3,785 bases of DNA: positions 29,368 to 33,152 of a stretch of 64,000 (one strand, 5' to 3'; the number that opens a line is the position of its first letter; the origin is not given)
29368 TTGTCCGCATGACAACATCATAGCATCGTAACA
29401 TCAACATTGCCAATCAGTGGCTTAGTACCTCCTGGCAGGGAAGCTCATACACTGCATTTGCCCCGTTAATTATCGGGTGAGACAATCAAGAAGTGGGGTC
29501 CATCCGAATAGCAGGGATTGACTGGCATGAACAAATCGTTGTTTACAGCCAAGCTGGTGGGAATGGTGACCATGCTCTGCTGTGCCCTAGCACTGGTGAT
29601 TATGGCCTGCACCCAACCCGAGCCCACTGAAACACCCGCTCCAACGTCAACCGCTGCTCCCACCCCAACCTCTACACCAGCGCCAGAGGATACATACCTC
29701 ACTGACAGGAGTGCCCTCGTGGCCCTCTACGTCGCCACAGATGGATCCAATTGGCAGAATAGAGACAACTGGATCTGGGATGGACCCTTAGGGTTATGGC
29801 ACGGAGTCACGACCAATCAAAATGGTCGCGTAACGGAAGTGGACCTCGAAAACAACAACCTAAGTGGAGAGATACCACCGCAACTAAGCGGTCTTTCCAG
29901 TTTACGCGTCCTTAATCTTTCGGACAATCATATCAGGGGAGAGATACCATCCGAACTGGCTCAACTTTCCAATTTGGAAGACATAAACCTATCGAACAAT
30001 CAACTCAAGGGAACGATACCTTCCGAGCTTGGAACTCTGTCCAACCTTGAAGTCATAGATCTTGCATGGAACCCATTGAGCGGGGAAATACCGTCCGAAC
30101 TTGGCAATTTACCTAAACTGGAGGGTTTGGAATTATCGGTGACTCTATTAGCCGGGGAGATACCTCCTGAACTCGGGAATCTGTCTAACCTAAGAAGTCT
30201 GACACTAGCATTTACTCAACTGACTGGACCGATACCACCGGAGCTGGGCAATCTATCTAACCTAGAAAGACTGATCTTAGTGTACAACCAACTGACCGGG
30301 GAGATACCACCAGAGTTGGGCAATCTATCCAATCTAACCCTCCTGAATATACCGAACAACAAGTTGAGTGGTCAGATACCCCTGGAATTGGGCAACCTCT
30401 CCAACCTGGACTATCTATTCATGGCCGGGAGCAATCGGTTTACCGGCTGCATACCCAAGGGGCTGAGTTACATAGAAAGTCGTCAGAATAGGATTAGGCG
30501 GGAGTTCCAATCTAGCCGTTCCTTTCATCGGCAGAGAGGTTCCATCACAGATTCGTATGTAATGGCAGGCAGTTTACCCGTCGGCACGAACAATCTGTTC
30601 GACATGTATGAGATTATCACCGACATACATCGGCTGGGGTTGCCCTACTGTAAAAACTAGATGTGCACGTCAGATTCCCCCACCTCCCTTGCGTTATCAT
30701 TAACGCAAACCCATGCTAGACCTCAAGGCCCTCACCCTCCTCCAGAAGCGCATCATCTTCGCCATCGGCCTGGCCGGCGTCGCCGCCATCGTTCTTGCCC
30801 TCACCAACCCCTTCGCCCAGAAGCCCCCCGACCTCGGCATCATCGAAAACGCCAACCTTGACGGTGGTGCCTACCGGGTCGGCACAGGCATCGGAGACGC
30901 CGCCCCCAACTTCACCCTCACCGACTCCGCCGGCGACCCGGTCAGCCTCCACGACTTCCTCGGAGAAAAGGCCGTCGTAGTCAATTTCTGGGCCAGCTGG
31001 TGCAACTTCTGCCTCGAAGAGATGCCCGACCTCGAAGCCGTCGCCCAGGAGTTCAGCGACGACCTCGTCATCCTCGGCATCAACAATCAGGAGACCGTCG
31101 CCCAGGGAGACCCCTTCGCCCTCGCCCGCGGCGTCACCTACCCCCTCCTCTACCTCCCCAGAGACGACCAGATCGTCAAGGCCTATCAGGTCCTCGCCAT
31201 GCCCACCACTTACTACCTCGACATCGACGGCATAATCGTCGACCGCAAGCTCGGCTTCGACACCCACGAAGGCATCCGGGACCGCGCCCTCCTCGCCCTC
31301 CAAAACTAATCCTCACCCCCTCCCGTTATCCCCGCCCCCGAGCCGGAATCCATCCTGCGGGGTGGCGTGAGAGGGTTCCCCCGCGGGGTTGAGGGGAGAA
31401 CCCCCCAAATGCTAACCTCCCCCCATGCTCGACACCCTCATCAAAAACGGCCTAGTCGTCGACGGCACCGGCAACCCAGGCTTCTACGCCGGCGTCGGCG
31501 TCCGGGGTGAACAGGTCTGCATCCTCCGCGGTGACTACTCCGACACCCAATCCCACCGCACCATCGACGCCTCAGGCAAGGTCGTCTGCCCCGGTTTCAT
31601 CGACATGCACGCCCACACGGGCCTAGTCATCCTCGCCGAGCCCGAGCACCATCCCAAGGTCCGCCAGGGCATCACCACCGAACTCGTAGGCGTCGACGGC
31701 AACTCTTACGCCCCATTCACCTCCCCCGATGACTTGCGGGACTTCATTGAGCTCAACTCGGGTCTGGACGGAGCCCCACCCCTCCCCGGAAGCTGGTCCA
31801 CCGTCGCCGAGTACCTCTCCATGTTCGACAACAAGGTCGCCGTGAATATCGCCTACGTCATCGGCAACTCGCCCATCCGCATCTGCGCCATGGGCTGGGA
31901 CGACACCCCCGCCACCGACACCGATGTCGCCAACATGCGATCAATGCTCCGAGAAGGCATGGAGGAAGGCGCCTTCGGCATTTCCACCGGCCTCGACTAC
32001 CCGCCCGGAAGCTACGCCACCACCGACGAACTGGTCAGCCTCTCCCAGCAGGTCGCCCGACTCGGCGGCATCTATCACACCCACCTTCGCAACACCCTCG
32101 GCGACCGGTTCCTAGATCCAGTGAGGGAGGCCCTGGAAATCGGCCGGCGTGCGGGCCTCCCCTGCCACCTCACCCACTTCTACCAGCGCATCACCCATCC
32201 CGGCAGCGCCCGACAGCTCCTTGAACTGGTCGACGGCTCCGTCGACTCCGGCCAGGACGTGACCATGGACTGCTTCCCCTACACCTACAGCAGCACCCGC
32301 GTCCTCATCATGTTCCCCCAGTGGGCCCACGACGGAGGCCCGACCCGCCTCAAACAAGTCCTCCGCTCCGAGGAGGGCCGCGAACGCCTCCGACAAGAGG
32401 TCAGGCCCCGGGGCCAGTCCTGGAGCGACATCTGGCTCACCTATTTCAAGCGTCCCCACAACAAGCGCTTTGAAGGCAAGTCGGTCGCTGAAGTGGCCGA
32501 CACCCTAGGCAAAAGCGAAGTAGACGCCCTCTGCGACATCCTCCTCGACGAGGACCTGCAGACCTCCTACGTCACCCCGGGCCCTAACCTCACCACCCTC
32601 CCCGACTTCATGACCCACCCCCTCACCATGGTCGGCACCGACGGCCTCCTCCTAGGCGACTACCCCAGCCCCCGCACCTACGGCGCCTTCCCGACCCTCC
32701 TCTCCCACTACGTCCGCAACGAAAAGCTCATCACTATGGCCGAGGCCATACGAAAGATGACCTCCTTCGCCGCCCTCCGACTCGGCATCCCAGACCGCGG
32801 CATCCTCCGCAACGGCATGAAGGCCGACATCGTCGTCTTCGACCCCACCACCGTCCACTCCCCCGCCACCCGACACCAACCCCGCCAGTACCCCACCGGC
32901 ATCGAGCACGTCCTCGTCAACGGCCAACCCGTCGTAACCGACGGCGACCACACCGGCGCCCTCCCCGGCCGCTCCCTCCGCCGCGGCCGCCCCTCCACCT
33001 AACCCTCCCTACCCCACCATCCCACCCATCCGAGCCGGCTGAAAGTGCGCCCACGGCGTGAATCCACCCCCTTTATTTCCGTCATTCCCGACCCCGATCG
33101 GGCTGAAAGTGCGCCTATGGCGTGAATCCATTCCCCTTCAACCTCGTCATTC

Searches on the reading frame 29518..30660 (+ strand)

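Call 68: search_protein_families(library=ncbifam, proteins=[window:29518-30660:+], max_evalue=0.00001)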
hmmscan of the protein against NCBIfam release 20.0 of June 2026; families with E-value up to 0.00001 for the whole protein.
window:29518-30660:+ (380 aa): 7 families
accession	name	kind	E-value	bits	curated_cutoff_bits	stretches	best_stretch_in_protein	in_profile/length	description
NF041381.1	XopAC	subfamily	1e-22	80.5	450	2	104-231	67-191/451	XopAC/AvrAC family type III secretion system effector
NF041400.1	XopAE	equivalog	4.3e-21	75.4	600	2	167-316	11-157/478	type III secretion system effector XopAE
NF047464.1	FibnectbindLIC11051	equivalog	6.3e-12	44.7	1000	2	105-229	536-656/685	LIC_11051 family fibronectin-binding protein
NF041351.1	XopL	equivalog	2.9e-10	39.5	500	1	167-254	168-254/497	type III secretion system leucine-rich repeat domain-containing effector XopL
NF033189.1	internalin_A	exception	1.4e-07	30.2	1600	0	104-192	273-355/799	class 1 internalin InlA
NF033188.1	internalin_H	exception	1.5e-07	30.5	1050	0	194-300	115-213/548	InlH/InlC2 family class 1 internalin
NF033190.2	inl_like_NEAT_1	exception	1.6e-06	26.7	1275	0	192-305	256-361/754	NEAT domain-containing leucine-rich repeat protein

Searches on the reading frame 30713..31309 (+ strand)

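Call 68: search_protein_families(library=ncbifam, proteins=[window:30713-31309:+], max_evalue=0.00001)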
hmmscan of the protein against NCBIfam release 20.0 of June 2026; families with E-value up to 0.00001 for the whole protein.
window:30713-31309:+ (198 aa): 11 families
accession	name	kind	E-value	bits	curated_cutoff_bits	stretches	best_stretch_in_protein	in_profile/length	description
NF002854.0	PRK03147.1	subfamily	8e-25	87.7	170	1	59-189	37-166/176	thiol-disulfide oxidoreductase ResA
NF041202.1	StoA_CxxC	exception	4.6e-14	52.6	210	1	84-190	52-159/163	endospore biogenesis thiol-disulfide oxidoreductase StoA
NF047696.1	ThlDiSintTplARhiz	equivalog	1.6e-12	47.6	230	1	65-175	78-193/219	thiol:disulfide interchange protein TlpA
TIGR00385.1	dsbE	subfamily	8.8e-12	44.9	123.15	1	64-187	40-162/173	DsbE family thiol:disulfide interchange protein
TIGR01068.1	thioredoxin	equivalog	1.9e-09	37.6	96.8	1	85-128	14-57/101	thioredoxin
NF041054.1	WAxxUGC_long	equivalog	2.6e-08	33.6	300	1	63-177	83-196/354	ResA-like WAxxUGC motif-containing protein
NF008229.0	PRK10996.1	equivalog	4e-07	29.8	125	1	85-131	52-98/141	thioredoxin TrxC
NF010625.0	PRK14018.1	equivalog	1.1e-06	27.5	522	1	84-176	55-153/521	bifunctional peptide-methionine (S)-S-oxide reductase MsrA/peptide-methionine (R)-S-oxide reductase MsrB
NF011941.0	PRK15412.1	equivalog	2.1e-06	27.4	359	1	46-181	27-161/185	thiol:disulfide interchange protein DsbE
NF038285.1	deiodinase_rel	hypoth_equivalog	2.4e-06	27.3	250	1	52-127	170-246/347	deiodinase family protein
NF047697.1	ThioredTrxAClost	equivalog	3e-06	27.3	140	1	85-126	17-58/105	thioredoxin TrxA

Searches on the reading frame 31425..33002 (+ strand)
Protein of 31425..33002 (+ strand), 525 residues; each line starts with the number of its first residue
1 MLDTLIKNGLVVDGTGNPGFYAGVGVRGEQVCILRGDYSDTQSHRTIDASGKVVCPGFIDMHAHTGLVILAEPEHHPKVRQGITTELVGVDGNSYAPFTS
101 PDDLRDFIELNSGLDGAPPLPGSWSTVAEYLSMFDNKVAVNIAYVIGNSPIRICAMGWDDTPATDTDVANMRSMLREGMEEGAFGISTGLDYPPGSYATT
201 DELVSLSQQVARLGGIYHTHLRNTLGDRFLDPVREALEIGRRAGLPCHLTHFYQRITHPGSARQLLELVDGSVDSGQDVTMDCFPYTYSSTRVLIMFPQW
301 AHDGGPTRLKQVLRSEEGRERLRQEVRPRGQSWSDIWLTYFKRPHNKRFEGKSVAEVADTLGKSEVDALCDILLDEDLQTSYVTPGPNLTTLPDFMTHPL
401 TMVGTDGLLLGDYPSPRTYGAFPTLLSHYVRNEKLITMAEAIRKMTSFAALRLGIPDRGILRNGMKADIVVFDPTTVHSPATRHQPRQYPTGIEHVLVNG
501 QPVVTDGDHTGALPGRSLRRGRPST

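Call 68: search_protein_families(library=ncbifam, proteins=[window:31425-33002:+], max_evalue=0.00001)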
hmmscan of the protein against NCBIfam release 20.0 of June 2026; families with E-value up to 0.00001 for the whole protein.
window:31425-33002:+ (525 aa): 32 families (the best 25 are shown)
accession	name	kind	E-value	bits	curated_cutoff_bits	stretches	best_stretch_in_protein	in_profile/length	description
NF006560.0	PRK09061.1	subfamily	4.6e-57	193.5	340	2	156-520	163-513/517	amidohydrolase family protein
NF006689.0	PRK09237.1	equivalog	1.2e-12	47.1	371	1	2-85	3-88/383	amidohydrolase/deacetylase family metallohydrolase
TIGR03121.1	one_C_dehyd_A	equivalog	1.7e-11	43.1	392.75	0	442-516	435-510/556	formylmethanofuran dehydrogenase subunit A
NF006839.0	PRK09357.1-4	equivalog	1.9e-11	43.2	576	1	5-64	3-61/422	dihydroorotase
TIGR02033.1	D-hydantoinase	equivalog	3.5e-11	42.7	393.25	1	5-65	2-60/454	dihydropyrimidinase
TIGR00857.1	pyrC_multi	subfamily_domain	3.6e-11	42.7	279.05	0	424-476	321-371/412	dihydroorotase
NF006845.0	PRK09357.2-6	equivalog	8.9e-11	41.1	728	1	4-64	3-63/428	dihydroorotase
NF004839.0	PRK06189.1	equivalog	3.1e-10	39.3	631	0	1-64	2-62/451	allantoinase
NF005791.0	PRK07627.1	equivalog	9e-10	38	442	0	5-64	4-63/425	dihydroorotase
NF006844.0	PRK09357.2-5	equivalog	1.3e-09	37.6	701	0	1-64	1-63/422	dihydroorotase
NF006688.0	PRK09236.1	equivalog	1.9e-09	36.8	535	0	421-516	335-438/444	dihydroorotase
NF006056.0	PRK08204.1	subfamily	2.9e-09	36.2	391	0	4-65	5-67/449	hypothetical protein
NF006055.0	PRK08203.1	equivalog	3.6e-09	35.7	532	0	428-511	346-433/455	8-oxoguanine deaminase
NF011990.0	PRK15446.2-6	subfamily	4.3e-09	35.6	233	0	427-505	316-384/390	alpha-D-ribose 1-methylphosphonate 5-triphosphate diphosphatase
NF009060.0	PRK12394.1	equivalog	9.1e-09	34.6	442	1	2-65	3-65/381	metallo-dependent hydrolase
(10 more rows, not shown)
